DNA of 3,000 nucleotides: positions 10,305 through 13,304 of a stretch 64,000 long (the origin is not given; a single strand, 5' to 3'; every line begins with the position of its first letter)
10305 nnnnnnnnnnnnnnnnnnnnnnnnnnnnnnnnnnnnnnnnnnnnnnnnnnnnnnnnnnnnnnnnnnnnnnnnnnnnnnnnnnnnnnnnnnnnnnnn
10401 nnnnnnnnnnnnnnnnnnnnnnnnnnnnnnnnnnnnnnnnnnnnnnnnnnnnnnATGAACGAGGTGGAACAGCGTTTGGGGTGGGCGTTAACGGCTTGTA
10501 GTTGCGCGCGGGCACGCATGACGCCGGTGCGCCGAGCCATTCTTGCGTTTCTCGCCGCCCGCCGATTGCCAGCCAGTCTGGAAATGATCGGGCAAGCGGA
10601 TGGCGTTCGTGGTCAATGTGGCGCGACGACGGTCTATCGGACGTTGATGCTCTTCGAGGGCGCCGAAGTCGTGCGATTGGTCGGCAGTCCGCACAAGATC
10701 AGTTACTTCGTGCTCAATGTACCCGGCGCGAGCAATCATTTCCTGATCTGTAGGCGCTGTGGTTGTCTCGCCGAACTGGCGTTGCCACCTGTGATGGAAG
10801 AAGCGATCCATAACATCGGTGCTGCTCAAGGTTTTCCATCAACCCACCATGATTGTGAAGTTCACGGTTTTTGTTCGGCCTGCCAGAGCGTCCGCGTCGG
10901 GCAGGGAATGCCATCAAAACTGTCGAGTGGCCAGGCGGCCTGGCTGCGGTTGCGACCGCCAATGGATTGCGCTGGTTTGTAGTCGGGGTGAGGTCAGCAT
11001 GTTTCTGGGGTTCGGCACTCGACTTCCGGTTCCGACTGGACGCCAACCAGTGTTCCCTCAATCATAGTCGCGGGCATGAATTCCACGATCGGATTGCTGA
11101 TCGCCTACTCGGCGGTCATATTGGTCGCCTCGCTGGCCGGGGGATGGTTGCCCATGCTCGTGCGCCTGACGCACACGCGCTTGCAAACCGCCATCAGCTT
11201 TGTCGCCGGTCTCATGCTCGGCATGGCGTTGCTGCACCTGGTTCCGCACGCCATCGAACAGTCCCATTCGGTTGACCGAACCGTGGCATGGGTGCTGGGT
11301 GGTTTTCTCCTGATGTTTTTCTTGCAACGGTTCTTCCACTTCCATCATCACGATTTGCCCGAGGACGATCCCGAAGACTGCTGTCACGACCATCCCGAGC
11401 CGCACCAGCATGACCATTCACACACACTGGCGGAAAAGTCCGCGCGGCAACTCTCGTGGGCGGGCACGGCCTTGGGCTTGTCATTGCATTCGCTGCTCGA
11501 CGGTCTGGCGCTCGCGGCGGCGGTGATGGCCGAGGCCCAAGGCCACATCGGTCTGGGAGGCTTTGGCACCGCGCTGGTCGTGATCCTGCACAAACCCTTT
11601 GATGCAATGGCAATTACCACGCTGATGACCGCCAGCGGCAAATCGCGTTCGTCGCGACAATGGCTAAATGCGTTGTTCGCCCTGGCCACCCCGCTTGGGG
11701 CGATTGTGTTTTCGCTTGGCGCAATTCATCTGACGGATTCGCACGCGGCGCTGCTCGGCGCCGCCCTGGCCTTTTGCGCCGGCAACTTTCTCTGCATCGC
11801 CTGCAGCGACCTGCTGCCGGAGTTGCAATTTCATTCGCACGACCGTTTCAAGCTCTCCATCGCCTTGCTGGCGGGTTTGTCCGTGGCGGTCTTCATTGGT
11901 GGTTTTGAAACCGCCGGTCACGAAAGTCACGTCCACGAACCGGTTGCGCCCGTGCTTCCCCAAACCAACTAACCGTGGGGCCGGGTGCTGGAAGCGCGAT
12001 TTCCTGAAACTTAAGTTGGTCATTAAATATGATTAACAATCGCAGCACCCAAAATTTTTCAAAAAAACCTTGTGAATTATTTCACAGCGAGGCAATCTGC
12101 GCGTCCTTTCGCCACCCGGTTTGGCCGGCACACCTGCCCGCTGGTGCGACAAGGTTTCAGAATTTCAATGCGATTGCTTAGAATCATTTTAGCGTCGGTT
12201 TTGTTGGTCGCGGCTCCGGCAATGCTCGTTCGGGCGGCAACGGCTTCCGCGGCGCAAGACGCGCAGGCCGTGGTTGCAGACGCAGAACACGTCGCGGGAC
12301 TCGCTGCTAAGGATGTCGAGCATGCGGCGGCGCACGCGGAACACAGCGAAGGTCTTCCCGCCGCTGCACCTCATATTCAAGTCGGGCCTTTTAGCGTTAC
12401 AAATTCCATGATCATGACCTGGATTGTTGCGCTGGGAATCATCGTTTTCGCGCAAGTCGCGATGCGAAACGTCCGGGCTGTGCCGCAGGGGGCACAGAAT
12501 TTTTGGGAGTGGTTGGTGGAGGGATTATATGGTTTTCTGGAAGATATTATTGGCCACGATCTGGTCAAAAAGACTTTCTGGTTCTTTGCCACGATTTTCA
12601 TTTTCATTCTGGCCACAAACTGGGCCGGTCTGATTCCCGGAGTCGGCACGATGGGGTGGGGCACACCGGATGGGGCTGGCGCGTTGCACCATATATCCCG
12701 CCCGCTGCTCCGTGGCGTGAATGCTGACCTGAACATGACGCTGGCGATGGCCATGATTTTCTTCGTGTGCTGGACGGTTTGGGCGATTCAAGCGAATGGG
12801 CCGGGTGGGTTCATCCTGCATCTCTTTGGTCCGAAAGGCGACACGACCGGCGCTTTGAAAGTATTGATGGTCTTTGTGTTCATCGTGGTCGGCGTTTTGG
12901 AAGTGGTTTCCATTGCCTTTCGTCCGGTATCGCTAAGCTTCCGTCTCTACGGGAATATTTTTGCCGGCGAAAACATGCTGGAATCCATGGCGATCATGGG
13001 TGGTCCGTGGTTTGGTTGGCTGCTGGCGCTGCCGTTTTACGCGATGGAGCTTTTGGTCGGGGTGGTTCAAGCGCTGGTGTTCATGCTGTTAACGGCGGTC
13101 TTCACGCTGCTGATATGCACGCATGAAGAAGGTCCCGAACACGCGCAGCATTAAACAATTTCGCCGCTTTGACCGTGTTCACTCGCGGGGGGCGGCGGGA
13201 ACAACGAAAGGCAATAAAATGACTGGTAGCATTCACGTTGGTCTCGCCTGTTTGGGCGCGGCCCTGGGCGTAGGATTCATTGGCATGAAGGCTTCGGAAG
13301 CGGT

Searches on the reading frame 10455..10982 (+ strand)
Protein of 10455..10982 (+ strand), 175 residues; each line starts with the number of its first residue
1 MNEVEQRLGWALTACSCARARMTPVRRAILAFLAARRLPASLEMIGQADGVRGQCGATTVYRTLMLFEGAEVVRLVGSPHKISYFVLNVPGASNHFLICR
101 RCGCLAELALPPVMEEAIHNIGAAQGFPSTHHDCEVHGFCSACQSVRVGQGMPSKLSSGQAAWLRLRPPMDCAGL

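Call 5: search_protein_families(library=pfam, proteins=[window:10455-10982:+], max_evalue=0.01)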
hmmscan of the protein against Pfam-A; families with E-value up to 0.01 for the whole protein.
window:10455-10982:+ (175 aa): 1 family
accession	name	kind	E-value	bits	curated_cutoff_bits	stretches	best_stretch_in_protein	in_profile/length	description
PF01475.25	FUR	-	3.7e-10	40.4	23.1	1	20-136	4-120/121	Ferric uptake regulator family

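Call 7: search_protein_families(library=ncbifam, proteins=[window:10455-10982:+], max_evalue=0.01)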
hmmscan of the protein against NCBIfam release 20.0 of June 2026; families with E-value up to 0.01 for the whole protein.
window:10455-10982:+ (175 aa): 4 families
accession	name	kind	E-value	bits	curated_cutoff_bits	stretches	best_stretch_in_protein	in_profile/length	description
NF008646.0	PRK11639.1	equivalog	1.1e-12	48.1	167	1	8-148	10-151/171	zinc uptake transcriptional repressor Zur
NF051892.1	TransRegFurBacil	equivalog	9.3e-09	35.5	220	1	53-145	52-145/149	ferric iron uptake transcriptional regulator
NF006999.0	PRK09462.1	equivalog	0.00072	19.2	146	1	54-143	49-136/148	ferric iron uptake transcriptional regulator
NF047406.1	TransRegPerRTherm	equivalog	0.0015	18.8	200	1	21-145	5-127/130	manganese-dependent transcriptional regulator PerR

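Call 32: search_solved_structures(query=window:10455-10982:+, max_evalue=0.01, show_alignments=3)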
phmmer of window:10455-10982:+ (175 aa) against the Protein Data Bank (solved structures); distinct sequences matched with E-value up to 0.01: 15.
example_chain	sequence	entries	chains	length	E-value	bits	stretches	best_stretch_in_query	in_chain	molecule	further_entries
4mtd_A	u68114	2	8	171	1.7e-11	47.5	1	6-148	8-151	Zinc uptake regulation protein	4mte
3mwm_A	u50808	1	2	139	1.4e-09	41.2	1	19-145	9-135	Putative metal uptake regulation protein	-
7vo0_G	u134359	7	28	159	1.8e-09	40.9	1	16-145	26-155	Putative metal uptake regulation protein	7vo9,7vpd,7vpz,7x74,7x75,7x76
2fe3_A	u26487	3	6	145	5e-09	39.4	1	11-144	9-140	Peroxide operon regulator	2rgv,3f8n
6d57_A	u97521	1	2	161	8.6e-09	38.7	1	39-146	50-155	Ferric uptake regulation protein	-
4ets_A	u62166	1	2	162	8.7e-09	38.7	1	39-146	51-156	Ferric uptake regulation protein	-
9ire_A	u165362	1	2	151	6.2e-08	35.9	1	16-145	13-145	Ferric uptake regulation protein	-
7dh7_A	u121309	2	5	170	1.1e-07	35.1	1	13-145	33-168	Transcriptional regulator fur family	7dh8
2o03_A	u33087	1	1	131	3.1e-07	33.6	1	16-145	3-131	probable Zinc uptake regulation protein FurB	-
8j6w_A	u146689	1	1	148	0.00063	22.9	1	53-142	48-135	Ferric uptake regulation protein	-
5fd6_A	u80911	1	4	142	0.00075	22.6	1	20-139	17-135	Ferric uptake regulation protein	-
5fd5_A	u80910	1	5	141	0.00076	22.6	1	20-139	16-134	Ferric uptake regulation protein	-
2w57_A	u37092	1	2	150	0.0012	21.9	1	51-145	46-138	FERRIC UPTAKE REGULATION PROTEIN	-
5nbc_A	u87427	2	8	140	0.0027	20.8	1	54-144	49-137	Ferric uptake regulation protein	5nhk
7ne9_AAA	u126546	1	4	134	0.0059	19.7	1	48-147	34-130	Ferric uptake regulator family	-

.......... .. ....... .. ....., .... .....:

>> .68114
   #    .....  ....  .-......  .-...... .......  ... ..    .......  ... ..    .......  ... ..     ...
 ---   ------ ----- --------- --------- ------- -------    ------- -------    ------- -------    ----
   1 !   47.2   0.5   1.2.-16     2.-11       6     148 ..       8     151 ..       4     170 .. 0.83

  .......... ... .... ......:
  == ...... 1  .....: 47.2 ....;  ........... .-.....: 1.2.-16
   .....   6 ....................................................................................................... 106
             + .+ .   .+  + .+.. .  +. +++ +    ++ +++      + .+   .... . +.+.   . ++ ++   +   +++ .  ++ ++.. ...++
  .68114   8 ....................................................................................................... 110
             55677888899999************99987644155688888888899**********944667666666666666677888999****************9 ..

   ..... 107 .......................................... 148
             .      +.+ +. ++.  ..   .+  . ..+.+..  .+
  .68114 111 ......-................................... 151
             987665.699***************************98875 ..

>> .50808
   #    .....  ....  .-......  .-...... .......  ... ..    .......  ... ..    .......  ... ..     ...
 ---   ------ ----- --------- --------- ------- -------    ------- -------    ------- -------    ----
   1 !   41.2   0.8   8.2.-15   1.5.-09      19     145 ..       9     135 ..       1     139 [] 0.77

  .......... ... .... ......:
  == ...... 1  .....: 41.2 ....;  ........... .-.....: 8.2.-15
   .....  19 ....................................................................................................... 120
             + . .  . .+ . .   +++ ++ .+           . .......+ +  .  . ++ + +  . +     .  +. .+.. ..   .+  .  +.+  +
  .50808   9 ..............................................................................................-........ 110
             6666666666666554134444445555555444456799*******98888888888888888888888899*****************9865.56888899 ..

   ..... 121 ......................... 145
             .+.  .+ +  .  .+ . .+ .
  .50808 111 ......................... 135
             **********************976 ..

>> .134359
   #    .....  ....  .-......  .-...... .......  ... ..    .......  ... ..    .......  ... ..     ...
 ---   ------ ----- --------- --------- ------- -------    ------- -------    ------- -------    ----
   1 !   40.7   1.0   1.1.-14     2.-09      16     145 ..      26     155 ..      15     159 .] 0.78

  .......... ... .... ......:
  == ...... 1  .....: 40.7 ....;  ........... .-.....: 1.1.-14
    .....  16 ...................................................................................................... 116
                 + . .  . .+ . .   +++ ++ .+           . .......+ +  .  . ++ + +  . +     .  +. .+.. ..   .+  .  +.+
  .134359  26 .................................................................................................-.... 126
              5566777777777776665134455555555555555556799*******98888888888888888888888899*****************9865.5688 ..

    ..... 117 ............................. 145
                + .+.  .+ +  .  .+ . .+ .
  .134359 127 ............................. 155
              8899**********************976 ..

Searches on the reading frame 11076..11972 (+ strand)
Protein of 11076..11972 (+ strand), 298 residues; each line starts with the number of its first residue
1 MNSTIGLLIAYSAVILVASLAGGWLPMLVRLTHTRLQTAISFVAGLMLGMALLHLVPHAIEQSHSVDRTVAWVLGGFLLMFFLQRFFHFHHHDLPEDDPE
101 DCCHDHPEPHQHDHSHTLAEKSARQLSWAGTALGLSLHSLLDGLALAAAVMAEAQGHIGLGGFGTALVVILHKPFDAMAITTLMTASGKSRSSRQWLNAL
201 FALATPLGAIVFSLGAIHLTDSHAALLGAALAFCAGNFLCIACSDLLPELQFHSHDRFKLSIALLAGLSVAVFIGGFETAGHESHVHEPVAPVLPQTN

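Call 5: search_protein_families(library=pfam, proteins=[window:11076-11972:+], max_evalue=0.01)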
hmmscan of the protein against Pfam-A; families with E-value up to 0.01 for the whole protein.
window:11076-11972:+ (298 aa): 1 family
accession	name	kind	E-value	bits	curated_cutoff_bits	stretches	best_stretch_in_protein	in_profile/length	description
PF02535.28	Zip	-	1.4e-30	107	35.1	1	7-274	3-322/323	ZIP Zinc transporter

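Call 7: search_protein_families(library=ncbifam, proteins=[window:11076-11972:+], max_evalue=0.01)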
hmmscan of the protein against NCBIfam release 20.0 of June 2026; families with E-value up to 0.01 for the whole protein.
window:11076-11972:+ (298 aa): 2 families
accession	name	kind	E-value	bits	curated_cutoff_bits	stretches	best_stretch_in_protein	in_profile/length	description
NF003243.0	PRK04201.1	equivalog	5.9e-16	58.5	252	1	17-271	17-258/266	zinc transporter ZupT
TIGR00820.1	zip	subfamily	2.2e-08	33.6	231.15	1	104-275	147-313/324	ZIP zinc/iron transport family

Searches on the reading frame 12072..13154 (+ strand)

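Call 5: search_protein_families(library=pfam, proteins=[window:12072-13154:+], max_evalue=0.01)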
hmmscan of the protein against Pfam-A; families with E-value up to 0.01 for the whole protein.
window:12072-13154:+ (360 aa): 1 family
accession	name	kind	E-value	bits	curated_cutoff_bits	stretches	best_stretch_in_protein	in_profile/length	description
PF00119.25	ATP-synt_A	-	8e-45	153.8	33.9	1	113-344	1-215/217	ATP synthase A chain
